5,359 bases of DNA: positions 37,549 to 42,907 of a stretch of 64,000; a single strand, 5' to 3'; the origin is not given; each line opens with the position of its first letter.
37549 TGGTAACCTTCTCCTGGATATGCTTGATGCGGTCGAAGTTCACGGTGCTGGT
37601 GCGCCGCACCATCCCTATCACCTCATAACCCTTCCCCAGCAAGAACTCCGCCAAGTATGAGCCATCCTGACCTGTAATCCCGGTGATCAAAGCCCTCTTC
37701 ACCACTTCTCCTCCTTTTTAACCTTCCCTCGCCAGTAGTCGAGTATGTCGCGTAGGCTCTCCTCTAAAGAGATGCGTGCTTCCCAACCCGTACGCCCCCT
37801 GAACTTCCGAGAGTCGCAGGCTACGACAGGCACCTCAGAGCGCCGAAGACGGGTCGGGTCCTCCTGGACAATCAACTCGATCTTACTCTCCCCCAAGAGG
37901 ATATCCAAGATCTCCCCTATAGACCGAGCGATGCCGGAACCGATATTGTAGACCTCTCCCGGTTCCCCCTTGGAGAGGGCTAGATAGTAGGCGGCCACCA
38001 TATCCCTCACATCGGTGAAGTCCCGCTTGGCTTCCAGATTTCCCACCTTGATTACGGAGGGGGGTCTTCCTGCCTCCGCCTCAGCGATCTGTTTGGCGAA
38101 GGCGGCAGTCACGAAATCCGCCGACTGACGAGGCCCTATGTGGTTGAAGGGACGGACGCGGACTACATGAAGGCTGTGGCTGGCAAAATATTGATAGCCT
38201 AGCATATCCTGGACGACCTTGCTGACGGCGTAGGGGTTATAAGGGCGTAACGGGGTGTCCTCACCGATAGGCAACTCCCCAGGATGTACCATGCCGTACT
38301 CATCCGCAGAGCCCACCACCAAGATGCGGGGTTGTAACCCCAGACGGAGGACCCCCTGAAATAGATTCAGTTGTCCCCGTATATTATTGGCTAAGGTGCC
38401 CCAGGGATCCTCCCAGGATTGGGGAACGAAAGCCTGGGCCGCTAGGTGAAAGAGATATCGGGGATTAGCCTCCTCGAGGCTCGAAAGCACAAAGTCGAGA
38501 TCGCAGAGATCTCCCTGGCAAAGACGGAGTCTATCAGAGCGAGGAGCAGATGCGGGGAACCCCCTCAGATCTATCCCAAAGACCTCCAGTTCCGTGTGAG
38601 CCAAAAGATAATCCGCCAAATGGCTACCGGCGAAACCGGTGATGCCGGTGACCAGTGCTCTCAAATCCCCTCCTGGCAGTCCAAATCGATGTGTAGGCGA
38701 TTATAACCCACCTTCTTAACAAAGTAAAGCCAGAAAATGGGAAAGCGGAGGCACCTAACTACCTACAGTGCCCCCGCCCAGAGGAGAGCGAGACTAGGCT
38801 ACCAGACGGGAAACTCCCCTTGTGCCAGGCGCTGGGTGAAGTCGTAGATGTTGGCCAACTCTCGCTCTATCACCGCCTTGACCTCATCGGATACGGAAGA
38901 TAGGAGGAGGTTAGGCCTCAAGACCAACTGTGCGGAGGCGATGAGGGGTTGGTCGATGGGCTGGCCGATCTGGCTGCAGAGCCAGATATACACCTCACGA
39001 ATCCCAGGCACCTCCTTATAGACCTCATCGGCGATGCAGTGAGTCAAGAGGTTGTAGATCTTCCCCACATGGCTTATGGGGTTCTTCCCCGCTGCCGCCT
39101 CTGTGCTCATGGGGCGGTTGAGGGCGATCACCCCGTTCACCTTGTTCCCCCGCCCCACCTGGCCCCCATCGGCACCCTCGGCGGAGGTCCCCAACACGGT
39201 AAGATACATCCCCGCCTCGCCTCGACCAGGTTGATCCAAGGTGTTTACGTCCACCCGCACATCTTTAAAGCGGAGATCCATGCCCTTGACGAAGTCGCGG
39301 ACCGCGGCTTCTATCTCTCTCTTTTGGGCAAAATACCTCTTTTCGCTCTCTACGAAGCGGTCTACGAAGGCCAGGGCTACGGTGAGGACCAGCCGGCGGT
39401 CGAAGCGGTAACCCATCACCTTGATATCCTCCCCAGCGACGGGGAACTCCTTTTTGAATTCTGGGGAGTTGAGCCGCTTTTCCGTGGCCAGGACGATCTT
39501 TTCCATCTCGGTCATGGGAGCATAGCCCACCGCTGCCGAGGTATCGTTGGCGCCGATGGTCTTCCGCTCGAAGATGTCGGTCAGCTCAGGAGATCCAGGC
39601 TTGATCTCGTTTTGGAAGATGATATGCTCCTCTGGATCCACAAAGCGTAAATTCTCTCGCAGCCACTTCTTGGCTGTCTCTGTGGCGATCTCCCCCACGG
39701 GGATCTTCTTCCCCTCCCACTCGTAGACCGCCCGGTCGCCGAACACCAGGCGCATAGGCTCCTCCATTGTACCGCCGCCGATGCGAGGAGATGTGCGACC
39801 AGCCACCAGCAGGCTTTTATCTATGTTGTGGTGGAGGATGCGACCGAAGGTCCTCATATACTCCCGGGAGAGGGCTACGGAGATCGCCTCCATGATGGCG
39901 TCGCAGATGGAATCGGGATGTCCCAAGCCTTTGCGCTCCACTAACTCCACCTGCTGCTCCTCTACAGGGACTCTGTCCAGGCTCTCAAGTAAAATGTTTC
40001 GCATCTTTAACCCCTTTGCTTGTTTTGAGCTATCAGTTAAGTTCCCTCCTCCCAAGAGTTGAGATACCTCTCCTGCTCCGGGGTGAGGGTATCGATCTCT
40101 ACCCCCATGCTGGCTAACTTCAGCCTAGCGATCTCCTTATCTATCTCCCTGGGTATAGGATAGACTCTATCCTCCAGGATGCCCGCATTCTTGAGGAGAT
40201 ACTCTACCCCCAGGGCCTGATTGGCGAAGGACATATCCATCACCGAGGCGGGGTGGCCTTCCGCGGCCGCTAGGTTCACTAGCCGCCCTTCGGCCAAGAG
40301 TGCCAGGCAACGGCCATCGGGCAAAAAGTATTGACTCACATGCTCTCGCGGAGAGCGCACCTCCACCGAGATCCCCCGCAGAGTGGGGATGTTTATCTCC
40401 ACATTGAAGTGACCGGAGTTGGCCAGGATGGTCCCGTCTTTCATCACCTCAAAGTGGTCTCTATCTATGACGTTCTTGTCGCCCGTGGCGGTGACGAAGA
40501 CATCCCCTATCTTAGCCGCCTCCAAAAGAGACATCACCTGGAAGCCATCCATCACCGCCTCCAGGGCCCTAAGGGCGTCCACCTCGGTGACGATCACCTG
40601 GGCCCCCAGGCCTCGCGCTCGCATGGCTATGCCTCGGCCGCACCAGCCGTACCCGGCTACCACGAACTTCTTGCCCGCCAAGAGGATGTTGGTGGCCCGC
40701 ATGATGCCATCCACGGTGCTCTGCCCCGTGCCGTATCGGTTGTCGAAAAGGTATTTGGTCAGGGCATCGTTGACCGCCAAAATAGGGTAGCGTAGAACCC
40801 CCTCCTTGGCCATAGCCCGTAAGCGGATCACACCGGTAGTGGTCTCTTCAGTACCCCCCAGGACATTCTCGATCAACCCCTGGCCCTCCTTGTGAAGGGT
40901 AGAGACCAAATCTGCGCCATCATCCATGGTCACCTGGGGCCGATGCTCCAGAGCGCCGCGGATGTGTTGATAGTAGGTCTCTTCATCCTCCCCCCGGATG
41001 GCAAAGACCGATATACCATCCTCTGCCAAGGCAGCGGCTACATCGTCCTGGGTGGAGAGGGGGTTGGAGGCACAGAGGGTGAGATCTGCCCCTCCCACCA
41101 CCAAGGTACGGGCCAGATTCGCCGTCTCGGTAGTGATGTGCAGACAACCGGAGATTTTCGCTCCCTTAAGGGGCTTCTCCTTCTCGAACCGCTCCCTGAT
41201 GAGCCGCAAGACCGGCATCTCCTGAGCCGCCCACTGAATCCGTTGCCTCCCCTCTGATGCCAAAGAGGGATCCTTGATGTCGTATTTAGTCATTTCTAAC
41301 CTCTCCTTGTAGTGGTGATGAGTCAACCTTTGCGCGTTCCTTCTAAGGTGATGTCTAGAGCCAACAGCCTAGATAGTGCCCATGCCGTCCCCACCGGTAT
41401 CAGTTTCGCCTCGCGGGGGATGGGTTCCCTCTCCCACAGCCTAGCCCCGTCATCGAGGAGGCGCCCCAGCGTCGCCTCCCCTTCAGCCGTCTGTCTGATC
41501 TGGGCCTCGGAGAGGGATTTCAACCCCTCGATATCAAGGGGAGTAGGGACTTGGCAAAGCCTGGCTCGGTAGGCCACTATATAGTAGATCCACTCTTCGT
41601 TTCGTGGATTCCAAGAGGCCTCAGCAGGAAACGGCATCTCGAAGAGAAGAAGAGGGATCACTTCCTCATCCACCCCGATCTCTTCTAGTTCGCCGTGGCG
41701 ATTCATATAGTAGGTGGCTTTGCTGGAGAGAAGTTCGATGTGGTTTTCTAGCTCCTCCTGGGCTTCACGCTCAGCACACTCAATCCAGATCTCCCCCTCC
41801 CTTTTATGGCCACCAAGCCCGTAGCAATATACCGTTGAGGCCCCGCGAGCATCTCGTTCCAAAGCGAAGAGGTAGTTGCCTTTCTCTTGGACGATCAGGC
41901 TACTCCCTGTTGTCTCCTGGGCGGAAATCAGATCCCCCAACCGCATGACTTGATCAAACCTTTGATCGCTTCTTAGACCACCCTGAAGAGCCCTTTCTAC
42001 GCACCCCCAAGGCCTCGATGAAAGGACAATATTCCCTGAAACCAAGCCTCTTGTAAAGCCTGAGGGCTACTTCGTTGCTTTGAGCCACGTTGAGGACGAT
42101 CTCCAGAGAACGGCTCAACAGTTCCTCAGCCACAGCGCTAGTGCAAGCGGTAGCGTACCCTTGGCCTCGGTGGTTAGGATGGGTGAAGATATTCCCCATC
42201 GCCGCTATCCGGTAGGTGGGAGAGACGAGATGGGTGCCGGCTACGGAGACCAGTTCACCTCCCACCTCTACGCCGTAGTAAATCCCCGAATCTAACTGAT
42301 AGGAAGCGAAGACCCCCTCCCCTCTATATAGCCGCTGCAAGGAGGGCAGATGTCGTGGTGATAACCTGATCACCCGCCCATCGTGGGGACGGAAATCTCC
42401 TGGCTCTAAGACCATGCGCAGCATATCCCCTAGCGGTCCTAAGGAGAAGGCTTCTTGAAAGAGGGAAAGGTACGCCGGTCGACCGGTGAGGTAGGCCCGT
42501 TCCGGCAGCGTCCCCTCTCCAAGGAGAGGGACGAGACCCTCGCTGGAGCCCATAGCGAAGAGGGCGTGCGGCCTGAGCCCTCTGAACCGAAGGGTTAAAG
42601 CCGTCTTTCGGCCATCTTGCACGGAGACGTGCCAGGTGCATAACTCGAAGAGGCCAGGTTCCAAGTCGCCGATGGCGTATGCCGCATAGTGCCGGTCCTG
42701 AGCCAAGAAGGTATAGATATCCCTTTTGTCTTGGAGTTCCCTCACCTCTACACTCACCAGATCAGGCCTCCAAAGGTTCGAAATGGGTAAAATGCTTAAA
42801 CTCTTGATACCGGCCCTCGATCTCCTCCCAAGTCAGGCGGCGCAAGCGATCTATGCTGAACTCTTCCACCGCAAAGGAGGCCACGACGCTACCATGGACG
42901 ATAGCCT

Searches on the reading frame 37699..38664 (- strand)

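Call 61: search_protein_families(library=pfam, proteins=[window:37699-38664:-], max_evalue=0.0001)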
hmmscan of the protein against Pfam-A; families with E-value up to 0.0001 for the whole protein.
window:37699-38664:- (321 aa): 3 families
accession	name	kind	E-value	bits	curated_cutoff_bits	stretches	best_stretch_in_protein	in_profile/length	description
PF16363.11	GDP_Man_Dehyd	-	3.9e-65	220.9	27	1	4-306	1-331/332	GDP-mannose 4,6 dehydratase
PF01370.27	Epimerase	-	7.3e-57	193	20.9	1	3-242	1-240/240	NAD dependent epimerase/dehydratase family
PF02719.21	Polysacc_synt_2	-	4.8e-07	29.7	20.2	0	4-114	2-124/293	Polysaccharide biosynthesis protein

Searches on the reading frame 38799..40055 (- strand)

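Call 61: search_protein_families(library=pfam, proteins=[window:38799-40055:-], max_evalue=0.0001)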
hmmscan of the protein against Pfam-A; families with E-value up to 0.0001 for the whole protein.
window:38799-40055:- (418 aa): 1 family
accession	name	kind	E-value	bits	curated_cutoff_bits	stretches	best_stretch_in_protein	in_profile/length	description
PF01941.24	AdoMet_Synthase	-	1e-165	551.9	27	1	19-414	1-395/395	S-adenosylmethionine synthetase (AdoMet synthetase)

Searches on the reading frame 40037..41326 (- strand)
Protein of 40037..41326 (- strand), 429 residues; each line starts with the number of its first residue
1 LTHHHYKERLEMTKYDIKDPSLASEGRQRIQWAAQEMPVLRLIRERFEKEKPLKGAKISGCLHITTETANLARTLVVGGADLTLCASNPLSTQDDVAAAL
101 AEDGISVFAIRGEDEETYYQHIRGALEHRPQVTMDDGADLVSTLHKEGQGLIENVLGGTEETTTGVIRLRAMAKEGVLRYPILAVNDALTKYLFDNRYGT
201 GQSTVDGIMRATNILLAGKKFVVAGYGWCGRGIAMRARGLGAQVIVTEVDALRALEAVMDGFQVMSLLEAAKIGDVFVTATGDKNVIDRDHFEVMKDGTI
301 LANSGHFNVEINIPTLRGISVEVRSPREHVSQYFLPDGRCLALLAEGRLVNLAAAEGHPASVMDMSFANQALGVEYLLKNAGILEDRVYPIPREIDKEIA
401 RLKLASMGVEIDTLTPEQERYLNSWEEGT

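Call 61: search_protein_families(library=pfam, proteins=[window:40037-41326:-], max_evalue=0.0001)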
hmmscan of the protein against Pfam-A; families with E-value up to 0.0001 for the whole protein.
window:40037-41326:- (429 aa): 4 families
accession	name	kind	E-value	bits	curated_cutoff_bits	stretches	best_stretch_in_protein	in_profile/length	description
PF05221.23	AdoHcyase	-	9.6e-67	225.7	25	2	14-146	1-138/299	S-adenosyl-L-homocysteine hydrolase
PF00670.27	AdoHcyase_NAD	-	5.9e-52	176.5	27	1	196-356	1-161/162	S-adenosyl-L-homocysteine hydrolase, NAD binding domain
PF07991.19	KARI_N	-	5.4e-08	33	20.6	1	216-314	2-105/165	Acetohydroxy acid isomeroreductase, NADPH-binding domain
PF02826.25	2-Hacid_dh_C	-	5.9e-08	32.7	25.1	1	215-305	33-127/178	D-isomer specific 2-hydroxyacid dehydrogenase, NAD binding domain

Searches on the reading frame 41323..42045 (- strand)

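Call 62: search_protein_families(library=pfam, proteins=[window:41323-42045:-], max_evalue=0.0001)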
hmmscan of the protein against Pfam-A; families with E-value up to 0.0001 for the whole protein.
window:41323-42045:- (240 aa): 1 family
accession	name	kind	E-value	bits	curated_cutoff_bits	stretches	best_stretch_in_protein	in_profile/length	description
PF00293.34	NUDIX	-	2.5e-05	24.7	21.1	0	51-107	10-67/134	NUDIX domain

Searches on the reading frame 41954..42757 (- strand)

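Call 62: search_protein_families(library=pfam, proteins=[window:41954-42757:-], max_evalue=0.0001)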
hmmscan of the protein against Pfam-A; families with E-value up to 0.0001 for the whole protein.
window:41954-42757:- (267 aa): 7 families
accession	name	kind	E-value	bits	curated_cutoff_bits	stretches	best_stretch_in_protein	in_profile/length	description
PF00583.31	Acetyltransf_1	-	3.2e-14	53.6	20.7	1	152-240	24-116/116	Acetyltransferase (GNAT) family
PF08445.16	FR47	-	7.4e-12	45.5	22.1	1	184-243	21-80/86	FR47-like protein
PF13508.13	Acetyltransf_7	-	1.7e-10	41.6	27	1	157-242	2-84/84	Acetyltransferase (GNAT) domain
PF12746.13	GNAT_acetyltran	-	6.8e-08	32.9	26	1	153-244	153-238/243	GNAT acetyltransferase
PF13527.13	Acetyltransf_9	-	3.9e-06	27.3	25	1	153-241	36-125/127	Acetyltransferase (GNAT) domain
PF13673.13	Acetyltransf_10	-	4.6e-06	27.1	23.6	1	161-252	34-119/128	Acetyltransferase (GNAT) domain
PF13302.13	Acetyltransf_3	-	7.1e-06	27.2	25.4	1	150-241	45-138/138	Acetyltransferase (GNAT) domain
